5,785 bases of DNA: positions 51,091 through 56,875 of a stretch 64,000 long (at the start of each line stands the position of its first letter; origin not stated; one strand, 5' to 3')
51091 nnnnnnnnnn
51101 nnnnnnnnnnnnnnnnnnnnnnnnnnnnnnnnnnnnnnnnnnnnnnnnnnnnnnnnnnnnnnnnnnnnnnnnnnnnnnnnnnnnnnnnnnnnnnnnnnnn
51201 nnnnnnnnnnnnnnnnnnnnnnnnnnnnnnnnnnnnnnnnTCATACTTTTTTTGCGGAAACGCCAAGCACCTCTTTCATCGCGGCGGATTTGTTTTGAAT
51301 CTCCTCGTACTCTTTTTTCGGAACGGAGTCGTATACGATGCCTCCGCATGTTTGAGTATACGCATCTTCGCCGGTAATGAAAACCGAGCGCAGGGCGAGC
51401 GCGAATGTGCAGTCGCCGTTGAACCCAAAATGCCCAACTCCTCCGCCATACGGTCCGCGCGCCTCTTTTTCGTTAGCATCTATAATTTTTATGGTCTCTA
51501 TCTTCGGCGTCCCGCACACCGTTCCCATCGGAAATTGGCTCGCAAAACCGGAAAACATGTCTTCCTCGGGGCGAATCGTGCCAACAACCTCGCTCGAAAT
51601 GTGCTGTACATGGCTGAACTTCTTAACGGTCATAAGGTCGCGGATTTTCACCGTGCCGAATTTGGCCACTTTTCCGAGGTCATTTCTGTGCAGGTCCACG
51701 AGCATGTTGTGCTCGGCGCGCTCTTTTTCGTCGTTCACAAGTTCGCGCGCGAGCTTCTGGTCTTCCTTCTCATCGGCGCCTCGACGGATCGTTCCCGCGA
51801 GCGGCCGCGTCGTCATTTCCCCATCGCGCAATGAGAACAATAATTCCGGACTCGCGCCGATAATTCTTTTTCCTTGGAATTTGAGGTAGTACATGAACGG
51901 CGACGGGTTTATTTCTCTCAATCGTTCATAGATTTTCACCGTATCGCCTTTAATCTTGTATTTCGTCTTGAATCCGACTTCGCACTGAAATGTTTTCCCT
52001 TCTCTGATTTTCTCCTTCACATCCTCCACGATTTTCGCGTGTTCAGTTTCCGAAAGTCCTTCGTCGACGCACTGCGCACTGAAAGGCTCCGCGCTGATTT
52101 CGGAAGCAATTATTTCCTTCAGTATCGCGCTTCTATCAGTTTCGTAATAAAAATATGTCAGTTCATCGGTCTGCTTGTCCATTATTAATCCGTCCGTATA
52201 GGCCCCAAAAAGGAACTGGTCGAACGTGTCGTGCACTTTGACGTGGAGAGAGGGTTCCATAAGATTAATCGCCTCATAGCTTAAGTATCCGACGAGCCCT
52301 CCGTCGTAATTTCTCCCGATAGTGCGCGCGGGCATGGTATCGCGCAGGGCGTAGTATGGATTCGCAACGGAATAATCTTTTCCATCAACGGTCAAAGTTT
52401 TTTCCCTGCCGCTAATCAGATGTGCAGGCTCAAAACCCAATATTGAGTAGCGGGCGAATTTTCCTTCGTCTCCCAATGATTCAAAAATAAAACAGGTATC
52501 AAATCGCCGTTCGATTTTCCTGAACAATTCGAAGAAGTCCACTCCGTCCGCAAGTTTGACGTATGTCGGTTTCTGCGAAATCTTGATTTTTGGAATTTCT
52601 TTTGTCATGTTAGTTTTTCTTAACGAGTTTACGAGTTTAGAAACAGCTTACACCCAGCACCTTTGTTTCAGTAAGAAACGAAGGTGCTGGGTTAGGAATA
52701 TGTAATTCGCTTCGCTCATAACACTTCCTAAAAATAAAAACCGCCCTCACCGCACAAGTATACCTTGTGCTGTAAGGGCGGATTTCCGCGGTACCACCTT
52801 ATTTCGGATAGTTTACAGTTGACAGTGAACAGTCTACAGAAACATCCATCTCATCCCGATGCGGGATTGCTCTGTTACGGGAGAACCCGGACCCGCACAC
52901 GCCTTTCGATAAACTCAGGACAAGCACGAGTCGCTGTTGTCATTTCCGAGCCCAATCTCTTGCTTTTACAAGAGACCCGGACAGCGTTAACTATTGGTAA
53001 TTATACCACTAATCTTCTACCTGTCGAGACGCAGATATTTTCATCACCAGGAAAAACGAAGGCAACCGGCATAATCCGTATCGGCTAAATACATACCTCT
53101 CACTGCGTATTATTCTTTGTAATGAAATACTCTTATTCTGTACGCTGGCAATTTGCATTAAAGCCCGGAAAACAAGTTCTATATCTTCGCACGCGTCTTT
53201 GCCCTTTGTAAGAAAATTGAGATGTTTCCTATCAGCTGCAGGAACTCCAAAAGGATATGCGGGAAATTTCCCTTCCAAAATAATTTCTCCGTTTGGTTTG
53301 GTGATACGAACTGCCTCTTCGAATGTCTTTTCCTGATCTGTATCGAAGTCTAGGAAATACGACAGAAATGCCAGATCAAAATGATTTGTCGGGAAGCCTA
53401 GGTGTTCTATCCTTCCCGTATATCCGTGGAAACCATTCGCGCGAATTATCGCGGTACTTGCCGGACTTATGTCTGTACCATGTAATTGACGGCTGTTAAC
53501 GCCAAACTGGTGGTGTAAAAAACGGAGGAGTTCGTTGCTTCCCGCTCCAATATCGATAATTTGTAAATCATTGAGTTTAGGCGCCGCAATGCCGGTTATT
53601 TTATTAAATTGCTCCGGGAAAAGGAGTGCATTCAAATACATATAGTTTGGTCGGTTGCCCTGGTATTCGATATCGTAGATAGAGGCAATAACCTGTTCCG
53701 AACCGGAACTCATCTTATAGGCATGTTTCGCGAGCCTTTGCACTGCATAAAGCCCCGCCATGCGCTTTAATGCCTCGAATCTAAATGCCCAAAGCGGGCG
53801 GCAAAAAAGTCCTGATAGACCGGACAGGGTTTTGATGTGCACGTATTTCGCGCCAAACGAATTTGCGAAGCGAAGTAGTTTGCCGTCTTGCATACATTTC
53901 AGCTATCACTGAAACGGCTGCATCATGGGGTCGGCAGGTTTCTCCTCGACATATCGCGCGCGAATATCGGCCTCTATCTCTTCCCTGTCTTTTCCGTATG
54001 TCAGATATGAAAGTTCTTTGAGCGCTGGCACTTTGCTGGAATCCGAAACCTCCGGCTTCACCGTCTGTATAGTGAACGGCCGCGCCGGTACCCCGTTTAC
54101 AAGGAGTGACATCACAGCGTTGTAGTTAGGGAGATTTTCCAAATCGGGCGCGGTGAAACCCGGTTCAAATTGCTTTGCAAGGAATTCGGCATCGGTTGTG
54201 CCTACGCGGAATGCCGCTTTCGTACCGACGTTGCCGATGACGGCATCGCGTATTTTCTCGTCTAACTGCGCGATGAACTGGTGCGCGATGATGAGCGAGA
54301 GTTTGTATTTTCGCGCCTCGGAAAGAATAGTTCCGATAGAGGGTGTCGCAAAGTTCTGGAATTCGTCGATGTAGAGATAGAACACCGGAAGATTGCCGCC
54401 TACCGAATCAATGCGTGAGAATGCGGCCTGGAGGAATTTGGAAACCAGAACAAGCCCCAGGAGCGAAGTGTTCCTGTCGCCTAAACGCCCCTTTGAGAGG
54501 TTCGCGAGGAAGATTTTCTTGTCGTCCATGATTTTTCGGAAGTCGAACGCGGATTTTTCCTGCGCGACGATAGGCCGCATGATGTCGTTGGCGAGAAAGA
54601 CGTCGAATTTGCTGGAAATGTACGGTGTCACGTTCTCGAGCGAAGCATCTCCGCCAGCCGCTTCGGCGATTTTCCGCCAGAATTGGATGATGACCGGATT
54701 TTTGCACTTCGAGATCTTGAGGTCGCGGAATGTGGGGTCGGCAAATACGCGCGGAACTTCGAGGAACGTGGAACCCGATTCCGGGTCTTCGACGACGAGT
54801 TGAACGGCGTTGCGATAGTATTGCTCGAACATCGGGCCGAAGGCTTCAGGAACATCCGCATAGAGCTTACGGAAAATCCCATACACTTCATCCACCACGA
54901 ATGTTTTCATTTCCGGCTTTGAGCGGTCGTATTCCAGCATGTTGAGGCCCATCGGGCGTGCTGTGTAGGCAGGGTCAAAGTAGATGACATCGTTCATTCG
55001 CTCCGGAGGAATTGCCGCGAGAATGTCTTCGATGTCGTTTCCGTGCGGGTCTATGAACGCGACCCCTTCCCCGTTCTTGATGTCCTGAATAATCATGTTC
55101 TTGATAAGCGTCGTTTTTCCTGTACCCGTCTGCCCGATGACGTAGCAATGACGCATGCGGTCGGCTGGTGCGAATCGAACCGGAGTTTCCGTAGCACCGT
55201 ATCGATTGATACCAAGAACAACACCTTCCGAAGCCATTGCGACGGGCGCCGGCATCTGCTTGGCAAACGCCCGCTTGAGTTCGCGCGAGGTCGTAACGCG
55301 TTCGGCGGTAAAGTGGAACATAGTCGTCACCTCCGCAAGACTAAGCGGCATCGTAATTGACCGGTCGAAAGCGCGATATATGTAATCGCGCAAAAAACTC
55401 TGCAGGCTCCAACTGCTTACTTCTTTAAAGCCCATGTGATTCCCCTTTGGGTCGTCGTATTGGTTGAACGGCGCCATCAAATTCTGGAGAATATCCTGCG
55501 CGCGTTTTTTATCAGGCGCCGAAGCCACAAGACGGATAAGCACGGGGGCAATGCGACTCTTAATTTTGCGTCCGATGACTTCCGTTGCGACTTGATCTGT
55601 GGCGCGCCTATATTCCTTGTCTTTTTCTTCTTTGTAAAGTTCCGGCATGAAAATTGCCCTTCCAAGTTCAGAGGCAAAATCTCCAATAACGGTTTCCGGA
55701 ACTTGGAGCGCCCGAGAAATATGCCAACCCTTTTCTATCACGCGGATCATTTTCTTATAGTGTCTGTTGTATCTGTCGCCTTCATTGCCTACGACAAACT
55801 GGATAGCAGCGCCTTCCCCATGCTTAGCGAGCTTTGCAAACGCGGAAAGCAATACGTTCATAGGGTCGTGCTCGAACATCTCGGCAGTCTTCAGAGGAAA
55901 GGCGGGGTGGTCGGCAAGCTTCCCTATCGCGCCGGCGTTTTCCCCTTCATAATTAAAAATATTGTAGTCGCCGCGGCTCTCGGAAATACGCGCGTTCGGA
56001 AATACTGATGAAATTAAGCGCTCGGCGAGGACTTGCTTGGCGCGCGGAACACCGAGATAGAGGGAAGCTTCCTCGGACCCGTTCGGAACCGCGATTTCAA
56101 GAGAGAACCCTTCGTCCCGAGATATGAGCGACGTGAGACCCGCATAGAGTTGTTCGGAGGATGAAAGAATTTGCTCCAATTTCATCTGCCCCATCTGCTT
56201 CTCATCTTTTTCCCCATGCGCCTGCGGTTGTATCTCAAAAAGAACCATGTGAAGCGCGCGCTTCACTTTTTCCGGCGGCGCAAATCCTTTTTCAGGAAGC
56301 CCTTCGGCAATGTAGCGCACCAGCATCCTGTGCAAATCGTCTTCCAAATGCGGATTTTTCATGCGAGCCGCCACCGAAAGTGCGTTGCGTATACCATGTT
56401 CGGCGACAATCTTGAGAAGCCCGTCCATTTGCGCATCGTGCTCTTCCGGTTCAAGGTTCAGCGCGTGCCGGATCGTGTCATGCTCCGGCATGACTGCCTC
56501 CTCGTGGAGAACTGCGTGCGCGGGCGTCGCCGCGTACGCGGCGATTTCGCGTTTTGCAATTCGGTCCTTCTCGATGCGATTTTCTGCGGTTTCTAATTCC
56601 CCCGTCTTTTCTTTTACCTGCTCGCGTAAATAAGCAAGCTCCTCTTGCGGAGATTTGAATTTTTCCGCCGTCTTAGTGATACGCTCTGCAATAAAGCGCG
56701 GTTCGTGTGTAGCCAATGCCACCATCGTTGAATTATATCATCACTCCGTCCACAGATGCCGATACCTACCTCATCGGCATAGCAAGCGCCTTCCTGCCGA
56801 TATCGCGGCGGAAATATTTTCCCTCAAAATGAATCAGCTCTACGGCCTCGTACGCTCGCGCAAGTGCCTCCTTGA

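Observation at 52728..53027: Candidate ncRNA gene of about 250 nt, bounded by a promoter and a terminator, downstream of the ATPase/methyltransferase pair and upstream of trpE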

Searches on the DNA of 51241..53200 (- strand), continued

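Call 25: search_rna_families(sources=[L001, L003, L004, L012, L022, L023, L026, L028, L030, L033, L034, L036, L041, L042, L043, L044, L048, L049], threshold=evalue, max_evalue=1)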
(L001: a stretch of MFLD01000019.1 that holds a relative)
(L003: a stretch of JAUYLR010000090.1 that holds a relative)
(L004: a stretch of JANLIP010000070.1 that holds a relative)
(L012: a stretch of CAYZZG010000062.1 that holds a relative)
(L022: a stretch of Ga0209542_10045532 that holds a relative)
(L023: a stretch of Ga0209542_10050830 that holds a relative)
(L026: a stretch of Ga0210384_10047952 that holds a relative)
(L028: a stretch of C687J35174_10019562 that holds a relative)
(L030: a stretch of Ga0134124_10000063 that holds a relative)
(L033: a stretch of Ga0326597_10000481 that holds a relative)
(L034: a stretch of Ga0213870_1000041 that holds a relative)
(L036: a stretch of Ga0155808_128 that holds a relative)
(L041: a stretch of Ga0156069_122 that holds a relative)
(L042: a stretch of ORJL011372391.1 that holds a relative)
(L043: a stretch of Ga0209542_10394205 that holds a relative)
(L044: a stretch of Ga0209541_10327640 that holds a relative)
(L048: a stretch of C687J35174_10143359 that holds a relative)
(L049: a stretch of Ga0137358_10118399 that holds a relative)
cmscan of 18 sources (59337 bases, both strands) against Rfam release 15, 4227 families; matches with E-value up to 1: 11.
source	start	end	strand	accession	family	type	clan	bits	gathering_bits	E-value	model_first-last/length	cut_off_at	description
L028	1277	1448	+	RF00230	T-box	Cis-reg; leader;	-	52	93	1.6e-08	1-219/219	no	T-box leader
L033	1286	1453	+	RF00230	T-box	Cis-reg; leader;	-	49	93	9.5e-08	1-219/219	no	T-box leader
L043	657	791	+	RF00230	T-box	Cis-reg; leader;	-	47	93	3.1e-07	1-219/219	no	T-box leader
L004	1587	1772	+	RF00230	T-box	Cis-reg; leader;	-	45.5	93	7.6e-07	1-219/219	no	T-box leader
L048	1211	1460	+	RF00230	T-box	Cis-reg; leader;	-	44.3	93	1.5e-06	1-219/219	no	T-box leader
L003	2254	2399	+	RF00230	T-box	Cis-reg; leader;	-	39.9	93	2.1e-05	1-219/219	no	T-box leader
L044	649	845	+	RF00230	T-box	Cis-reg; leader;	-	39.8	93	2.2e-05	1-219/219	no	T-box leader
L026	1205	1377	+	RF00230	T-box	Cis-reg; leader;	-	34.4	93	0.00054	1-219/219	no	T-box leader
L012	1772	1947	+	RF00230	T-box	Cis-reg; leader;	-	32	93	0.0023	1-219/219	no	T-box leader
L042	1261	1455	+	RF00230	T-box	Cis-reg; leader;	-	32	93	0.0023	1-219/219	no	T-box leader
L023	1271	1448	+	RF00230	T-box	Cis-reg; leader;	-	26.5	93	0.061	1-219/219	no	T-box leader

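Call 50: search_rna_families(source=L028, start=1230, end=1500, threshold=evalue, max_evalue=0.01, show_alignments=1)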
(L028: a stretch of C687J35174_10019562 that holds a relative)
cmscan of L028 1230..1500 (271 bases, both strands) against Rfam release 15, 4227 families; matches with E-value up to 0.01: 1.
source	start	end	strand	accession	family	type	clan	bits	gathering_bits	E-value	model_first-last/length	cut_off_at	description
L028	1277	1448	+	RF00230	T-box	Cis-reg; leader;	-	52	93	7.3e-11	1-219/219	no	T-box leader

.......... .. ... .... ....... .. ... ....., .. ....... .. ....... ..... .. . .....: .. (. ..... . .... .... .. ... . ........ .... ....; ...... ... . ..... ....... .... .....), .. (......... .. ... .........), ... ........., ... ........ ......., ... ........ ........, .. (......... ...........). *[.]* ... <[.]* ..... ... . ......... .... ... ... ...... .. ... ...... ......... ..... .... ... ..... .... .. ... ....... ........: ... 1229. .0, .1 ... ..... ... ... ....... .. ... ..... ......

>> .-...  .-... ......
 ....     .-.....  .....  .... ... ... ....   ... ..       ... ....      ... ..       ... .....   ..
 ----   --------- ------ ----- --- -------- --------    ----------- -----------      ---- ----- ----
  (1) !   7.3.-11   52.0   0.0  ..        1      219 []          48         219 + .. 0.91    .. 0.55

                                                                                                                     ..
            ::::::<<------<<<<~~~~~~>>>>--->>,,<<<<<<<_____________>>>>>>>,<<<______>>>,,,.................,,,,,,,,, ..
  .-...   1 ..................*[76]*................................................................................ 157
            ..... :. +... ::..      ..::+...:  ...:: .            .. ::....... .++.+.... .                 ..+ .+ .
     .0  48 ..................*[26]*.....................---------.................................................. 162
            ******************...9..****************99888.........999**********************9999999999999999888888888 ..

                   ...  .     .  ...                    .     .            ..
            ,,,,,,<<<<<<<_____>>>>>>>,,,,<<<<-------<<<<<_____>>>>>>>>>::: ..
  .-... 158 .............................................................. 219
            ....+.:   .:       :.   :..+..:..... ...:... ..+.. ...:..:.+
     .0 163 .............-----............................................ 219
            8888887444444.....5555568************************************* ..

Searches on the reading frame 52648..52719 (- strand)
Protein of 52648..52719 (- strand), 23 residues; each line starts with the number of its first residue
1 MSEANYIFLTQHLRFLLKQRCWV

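Call 60: search_protein_families(library=pfam, proteins=[window:52648-52719:-], max_evalue=1)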
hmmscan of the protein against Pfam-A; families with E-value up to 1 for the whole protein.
window:52648-52719:- (23 aa): 0 families

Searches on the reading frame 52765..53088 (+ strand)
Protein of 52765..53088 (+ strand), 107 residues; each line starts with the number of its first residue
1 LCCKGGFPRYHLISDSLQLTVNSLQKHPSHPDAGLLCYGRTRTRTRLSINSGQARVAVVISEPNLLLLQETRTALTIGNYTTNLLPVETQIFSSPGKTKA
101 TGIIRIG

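Call 60: search_protein_families(library=pfam, proteins=[window:52765-53088:+], max_evalue=1)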
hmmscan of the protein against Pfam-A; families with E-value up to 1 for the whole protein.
window:52765-53088:+ (107 aa): 0 families

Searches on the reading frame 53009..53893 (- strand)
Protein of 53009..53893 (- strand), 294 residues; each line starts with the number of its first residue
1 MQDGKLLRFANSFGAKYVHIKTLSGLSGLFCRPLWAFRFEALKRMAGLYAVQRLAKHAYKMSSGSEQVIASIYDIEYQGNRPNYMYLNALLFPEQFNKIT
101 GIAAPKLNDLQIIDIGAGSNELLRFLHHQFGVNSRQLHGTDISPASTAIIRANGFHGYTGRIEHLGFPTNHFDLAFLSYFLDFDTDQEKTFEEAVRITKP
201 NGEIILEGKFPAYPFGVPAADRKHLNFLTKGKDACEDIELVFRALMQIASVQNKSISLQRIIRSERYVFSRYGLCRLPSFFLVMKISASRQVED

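Call 5: search_protein_families(library=pfam, proteins=[window:53009-53893:-])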
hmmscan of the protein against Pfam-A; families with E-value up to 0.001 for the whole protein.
window:53009-53893:- (294 aa): 5 families
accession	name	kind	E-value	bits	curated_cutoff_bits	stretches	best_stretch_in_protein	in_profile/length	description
PF08241.18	Methyltransf_11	-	3.3e-13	50.5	21.2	1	114-206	2-95/95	Methyltransferase domain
PF13649.12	Methyltransf_25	-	1.7e-10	41.8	27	1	112-202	1-97/97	Methyltransferase domain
PF13847.12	Methyltransf_31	-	1.7e-08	34.7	27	1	109-206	4-109/145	Methyltransferase domain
PF13489.12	Methyltransf_23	-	1.6e-06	28.4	27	1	103-207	17-117/164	Methyltransferase domain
PF08242.18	Methyltransf_12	-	3.6e-06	28.1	30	1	113-203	1-97/98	Methyltransferase domain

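Call 48: search_protein_families(library=ncbifam, proteins=[window:53009-53893:-], max_evalue=0.001)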
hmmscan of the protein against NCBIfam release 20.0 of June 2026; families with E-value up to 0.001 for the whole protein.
window:53009-53893:- (294 aa): 6 families
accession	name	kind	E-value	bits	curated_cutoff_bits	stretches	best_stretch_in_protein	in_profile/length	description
TIGR02072.1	BioC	equivalog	2.7e-06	27.4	184.95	1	106-205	32-131/244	malonyl-ACP O-methyltransferase BioC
NF001244.0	PRK00216.1-5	equivalog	6.9e-06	25.5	216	1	105-206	46-154/236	bifunctional demethylmenaquinone methyltransferase/2-methoxy-6-polyprenyl-1,4-benzoquinol methylase UbiE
NF045667.1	MTase_DVU1556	equivalog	1.2e-05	24.8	155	1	110-206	24-119/213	DVU_1556 family methyltransferase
NF001240.0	PRK00216.1-1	equivalog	2.8e-05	23.3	378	1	111-206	66-169/251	bifunctional demethylmenaquinone methyltransferase/2-methoxy-6-polyprenyl-1,4-benzoquinol methylase UbiE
NF052510.1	methyltran_MpqE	exception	0.00019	20.9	335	1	100-205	38-150/234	methyl-plastoquinone biosynthesis methyltransferase MpqE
TIGR01934.1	MenG_MenH_UbiE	subfamily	0.0003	20.2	158.35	1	108-206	39-142/223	ubiquinone/menaquinone biosynthesis methyltransferase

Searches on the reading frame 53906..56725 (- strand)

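Call 5: search_protein_families(library=pfam, proteins=[window:53906-56725:-])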
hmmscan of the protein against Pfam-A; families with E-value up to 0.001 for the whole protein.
window:53906-56725:- (939 aa): 6 families
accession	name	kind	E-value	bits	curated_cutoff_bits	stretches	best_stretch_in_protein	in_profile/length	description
PF12696.13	TraG-D_C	-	1e-06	29.1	22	1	783-848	3-71/126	TraM recognition site of TraD and TraG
PF01935.23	DUF87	-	1.4e-05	25.8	23.2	1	512-562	10-62/220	Helicase HerA, central domain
PF10412.15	TrwB_AAD_bind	-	3.4e-05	23.4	20.5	0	520-565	11-56/387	Type IV secretion-system coupling protein DNA-binding domain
PF13401.12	AAA_22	-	3.8e-05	24.5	27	0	525-572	6-54/130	AAA domain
PF20720.3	nSTAND3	-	0.0001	22.5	27.2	1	525-584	18-72/155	Novel STAND NTPase 3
PF05621.17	TniB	-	0.00093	19.1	22.4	0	519-545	30-56/189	Bacterial TniB protein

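Call 48: search_protein_families(library=ncbifam, proteins=[window:53906-56725:-], max_evalue=0.001)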
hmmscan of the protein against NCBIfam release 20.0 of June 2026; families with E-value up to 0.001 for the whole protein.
window:53906-56725:- (939 aa): 9 families
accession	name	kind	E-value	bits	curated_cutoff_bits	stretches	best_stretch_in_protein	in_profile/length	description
TIGR03743.1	SXT_TraD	subfamily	1.7e-13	50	366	1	498-596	152-250/636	conjugative transfer system coupling protein TraD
NF045973.1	conju_CD1115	equivalog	7.6e-09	34.9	250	0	724-842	236-358/442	VirD4-like conjugal transfer protein, CD1115 family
TIGR03754.1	conj_TOL_TraD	equivalog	3.1e-08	32.6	647.55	1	503-563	162-219/643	type IV conjugative transfer system coupling protein TraD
NF041447.1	TrbC_conju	equivalog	3.9e-07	28.9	800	1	455-562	60-167/685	F-type conjugative transfer protein TrbC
TIGR00929.1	VirB4_CagE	subfamily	4.5e-07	28.5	643.1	0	782-867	636-726/792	VirB4 family type IV secretion/conjugal transfer ATPase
NF053655.1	CedD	equivalog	6e-05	21.9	600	0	503-565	200-262/527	DNA-translocating ATPase CedD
NF045975.1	VirB4_plasma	equivalog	0.00015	19.7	590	1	527-561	518-552/894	Mbov_0397 family ICE element conjugal transfer ATPase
TIGR03880.1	KaiC_arch_3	hypoth_equivalog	0.00024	20.7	249.45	1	527-559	19-51/224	KaiC domain-containing protein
NF033849.1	ser_rich_anae_1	subfamily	0.00079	16.9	650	0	484-544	723-779/1163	serine-rich protein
